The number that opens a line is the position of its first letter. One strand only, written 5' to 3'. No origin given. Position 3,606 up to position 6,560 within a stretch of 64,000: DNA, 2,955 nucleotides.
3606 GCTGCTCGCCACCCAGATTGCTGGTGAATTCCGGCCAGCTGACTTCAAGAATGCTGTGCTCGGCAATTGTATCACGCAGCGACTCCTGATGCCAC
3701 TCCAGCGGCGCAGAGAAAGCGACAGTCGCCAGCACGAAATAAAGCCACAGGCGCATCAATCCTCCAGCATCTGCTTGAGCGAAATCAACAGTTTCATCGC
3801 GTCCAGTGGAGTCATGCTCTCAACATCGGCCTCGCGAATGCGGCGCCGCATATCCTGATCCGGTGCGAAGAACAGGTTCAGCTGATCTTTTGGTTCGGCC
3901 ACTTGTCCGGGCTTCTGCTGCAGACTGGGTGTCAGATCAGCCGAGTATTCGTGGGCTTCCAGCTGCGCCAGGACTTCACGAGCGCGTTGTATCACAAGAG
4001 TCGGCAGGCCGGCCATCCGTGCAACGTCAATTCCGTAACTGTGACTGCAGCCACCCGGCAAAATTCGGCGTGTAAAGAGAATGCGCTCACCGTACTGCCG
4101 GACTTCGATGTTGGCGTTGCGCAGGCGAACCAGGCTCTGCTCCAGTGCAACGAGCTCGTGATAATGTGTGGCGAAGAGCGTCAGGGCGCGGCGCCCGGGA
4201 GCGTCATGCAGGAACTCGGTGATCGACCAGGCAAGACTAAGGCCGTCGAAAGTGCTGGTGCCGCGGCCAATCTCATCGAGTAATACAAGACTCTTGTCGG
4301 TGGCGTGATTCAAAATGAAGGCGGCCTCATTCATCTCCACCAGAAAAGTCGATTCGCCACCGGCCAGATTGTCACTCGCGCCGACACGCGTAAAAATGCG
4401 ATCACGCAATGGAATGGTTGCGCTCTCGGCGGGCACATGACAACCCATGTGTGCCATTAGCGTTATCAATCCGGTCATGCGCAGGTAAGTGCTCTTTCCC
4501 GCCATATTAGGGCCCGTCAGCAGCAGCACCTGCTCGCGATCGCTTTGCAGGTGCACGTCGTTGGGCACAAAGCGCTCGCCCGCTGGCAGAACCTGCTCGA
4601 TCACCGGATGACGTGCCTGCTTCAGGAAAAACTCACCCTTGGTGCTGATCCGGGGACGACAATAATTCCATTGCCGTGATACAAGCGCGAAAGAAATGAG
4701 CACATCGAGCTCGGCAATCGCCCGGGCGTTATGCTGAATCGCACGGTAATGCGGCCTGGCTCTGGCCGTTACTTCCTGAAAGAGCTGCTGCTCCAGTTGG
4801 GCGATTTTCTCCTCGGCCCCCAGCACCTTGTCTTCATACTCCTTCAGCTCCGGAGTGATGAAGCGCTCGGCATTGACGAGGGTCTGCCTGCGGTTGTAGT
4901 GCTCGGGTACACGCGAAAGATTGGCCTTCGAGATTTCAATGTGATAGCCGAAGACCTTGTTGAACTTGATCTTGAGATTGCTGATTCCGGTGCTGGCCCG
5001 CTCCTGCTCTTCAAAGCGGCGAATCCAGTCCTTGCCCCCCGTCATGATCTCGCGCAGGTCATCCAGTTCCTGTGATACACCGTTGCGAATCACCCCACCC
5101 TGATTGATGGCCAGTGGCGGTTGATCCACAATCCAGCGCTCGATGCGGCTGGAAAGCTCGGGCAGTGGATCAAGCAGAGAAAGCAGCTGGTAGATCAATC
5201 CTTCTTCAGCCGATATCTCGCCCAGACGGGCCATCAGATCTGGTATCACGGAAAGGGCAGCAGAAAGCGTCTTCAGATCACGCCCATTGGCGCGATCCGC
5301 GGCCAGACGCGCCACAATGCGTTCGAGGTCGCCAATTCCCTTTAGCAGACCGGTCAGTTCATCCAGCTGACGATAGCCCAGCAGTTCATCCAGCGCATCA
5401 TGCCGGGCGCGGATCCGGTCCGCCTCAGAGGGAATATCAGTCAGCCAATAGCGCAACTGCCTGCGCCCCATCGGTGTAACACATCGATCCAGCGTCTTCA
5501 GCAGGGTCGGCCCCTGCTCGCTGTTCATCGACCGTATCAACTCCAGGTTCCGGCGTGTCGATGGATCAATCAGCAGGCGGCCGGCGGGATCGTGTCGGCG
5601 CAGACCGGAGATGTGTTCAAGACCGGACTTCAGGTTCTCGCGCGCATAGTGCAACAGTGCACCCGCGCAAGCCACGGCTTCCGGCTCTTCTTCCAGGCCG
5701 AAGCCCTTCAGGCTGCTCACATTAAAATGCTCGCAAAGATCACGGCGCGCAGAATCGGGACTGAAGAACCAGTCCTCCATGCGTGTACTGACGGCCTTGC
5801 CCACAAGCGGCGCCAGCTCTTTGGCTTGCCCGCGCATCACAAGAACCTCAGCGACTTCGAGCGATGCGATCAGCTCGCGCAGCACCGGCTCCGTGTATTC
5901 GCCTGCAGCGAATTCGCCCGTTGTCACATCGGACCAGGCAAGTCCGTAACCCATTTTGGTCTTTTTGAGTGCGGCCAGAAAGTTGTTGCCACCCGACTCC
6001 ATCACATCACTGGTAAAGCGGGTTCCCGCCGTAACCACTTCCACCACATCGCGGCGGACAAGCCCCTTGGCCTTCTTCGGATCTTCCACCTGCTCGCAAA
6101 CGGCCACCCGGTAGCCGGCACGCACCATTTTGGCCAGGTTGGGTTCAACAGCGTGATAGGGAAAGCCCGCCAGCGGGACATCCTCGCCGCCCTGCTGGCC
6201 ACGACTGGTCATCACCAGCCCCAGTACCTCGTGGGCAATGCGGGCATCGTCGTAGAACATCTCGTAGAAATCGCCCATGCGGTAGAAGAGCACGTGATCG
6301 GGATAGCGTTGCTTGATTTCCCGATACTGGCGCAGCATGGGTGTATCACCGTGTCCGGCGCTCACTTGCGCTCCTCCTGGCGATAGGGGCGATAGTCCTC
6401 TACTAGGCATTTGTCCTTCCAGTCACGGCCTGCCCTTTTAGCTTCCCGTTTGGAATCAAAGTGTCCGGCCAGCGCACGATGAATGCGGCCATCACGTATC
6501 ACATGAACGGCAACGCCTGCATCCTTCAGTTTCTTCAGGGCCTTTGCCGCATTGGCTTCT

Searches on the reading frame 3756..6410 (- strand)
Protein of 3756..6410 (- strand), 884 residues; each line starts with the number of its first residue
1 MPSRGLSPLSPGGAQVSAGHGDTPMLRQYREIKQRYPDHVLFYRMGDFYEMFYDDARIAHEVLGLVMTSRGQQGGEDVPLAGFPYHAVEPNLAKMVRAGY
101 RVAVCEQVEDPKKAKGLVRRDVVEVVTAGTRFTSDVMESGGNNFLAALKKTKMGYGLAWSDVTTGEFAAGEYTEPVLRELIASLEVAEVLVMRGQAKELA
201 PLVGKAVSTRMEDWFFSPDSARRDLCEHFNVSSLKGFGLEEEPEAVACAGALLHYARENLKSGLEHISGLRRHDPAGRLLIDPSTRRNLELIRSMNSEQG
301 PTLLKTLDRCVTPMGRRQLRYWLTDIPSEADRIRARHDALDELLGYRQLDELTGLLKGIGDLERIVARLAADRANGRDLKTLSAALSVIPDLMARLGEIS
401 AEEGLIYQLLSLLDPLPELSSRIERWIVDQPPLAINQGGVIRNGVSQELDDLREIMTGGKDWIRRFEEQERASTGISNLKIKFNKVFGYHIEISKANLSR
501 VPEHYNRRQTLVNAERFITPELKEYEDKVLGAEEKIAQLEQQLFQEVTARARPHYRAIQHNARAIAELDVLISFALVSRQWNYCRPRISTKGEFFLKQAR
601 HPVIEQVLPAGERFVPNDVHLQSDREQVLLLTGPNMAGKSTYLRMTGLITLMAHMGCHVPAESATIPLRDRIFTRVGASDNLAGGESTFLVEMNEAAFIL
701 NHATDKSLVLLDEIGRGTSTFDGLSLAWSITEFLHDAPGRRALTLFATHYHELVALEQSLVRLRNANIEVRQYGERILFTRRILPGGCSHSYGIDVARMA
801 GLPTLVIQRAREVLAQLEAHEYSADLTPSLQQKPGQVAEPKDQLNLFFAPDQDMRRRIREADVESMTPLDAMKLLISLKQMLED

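Call 42: search_protein_families(library=pfam, proteins=[window:3756-6410:-], max_evalue=0.00001)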
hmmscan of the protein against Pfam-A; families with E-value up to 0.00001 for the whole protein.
window:3756-6410:- (884 aa): 5 families
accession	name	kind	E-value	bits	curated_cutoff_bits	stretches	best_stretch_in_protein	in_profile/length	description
PF00488.27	MutS_V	-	3e-77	259.3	30.2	1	630-818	2-188/188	MutS domain V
PF05192.23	MutS_III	-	3e-44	152.1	34.1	1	284-575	1-194/194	MutS domain III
PF01624.25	MutS_I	-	6e-41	139.6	20.6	1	23-132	1-110/113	MutS domain I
PF05190.23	MutS_IV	-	2.5e-29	101.8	22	1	444-535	1-92/92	MutS family domain IV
PF05188.22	MutS_II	-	2.6e-21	76.9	25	1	143-267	1-132/133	MutS domain II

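Call 48: find_encoding_contigs(protein=window:3759-6410:-, flank=1000, max_places=3)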
Protein window:3759-6410:- (884 aa): no gene with exactly this product is on record in the collection.

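Call 61: find_homologous_proteins(query=window:3759-6410:-, max_evalue=1e-100)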
Query window:3759-6410:- (884 aa): 7968 proteins with E <= 1e-100 among 8000 candidates; the best 120 are listed.
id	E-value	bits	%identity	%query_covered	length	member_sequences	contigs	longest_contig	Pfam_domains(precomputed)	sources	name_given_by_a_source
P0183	0.0e+0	1895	97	98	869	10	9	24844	PF01624.26,PF05192.24,PF05188.24,PF05190.24,PF00488.28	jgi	jgi:DNA mismatch repair protein MutS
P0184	0.0e+0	1531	78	98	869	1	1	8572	PF01624.26,PF05192.24,PF05188.24,PF05190.24,PF00488.28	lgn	-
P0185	0.0e+0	1307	68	98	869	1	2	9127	PF01624.26,PF05192.24,PF05188.24,PF05190.24,PF00488.28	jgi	jgi:DNA mismatch repair protein MutS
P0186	0.0e+0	1294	68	97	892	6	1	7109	PF01624.26,PF05192.24,PF05188.24,PF05190.24,PF00488.28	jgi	jgi:DNA mismatch repair protein MutS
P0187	0.0e+0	1286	67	97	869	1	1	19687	PF01624.26,PF05192.24,PF05188.24,PF05190.24,PF00488.28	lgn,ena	-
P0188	0.0e+0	1278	67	98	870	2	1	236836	PF01624.26,PF05192.24,PF05188.24,PF05190.24,PF00488.28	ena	-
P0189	0.0e+0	1274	67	98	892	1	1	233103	PF01624.26,PF05192.24,PF05188.24,PF05190.24,PF00488.28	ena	-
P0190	0.0e+0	1271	66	99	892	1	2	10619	PF01624.26,PF05192.24,PF05188.24,PF05190.24,PF00488.28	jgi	-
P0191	0.0e+0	1268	67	97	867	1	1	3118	PF01624.26,PF05192.24,PF05188.24,PF05190.24,PF00488.28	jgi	jgi:DNA mismatch repair protein MutS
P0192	0.0e+0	1267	68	97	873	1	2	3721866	PF01624.26,PF05192.24,PF05188.24,PF05190.24,PF00488.28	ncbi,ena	-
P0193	0.0e+0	1260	67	97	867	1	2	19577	PF01624.26,PF05192.24,PF05188.24,PF05190.24,PF00488.28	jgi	jgi:DNA mismatch repair protein MutS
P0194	0.0e+0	1246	65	98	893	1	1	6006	PF01624.26,PF05192.24,PF05188.24,PF05190.24,PF00488.28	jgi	-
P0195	0.0e+0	1245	65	98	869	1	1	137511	PF01624.26,PF05192.24,PF05188.24,PF05190.24,PF00488.28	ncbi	-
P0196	0.0e+0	1237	65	96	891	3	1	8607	PF01624.26,PF05192.24,PF05188.24,PF05190.24,PF00488.28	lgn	-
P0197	0.0e+0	1232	64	98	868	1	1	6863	PF01624.26,PF05192.24,PF05188.24,PF05190.24,PF00488.28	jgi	jgi:DNA mismatch repair protein MutS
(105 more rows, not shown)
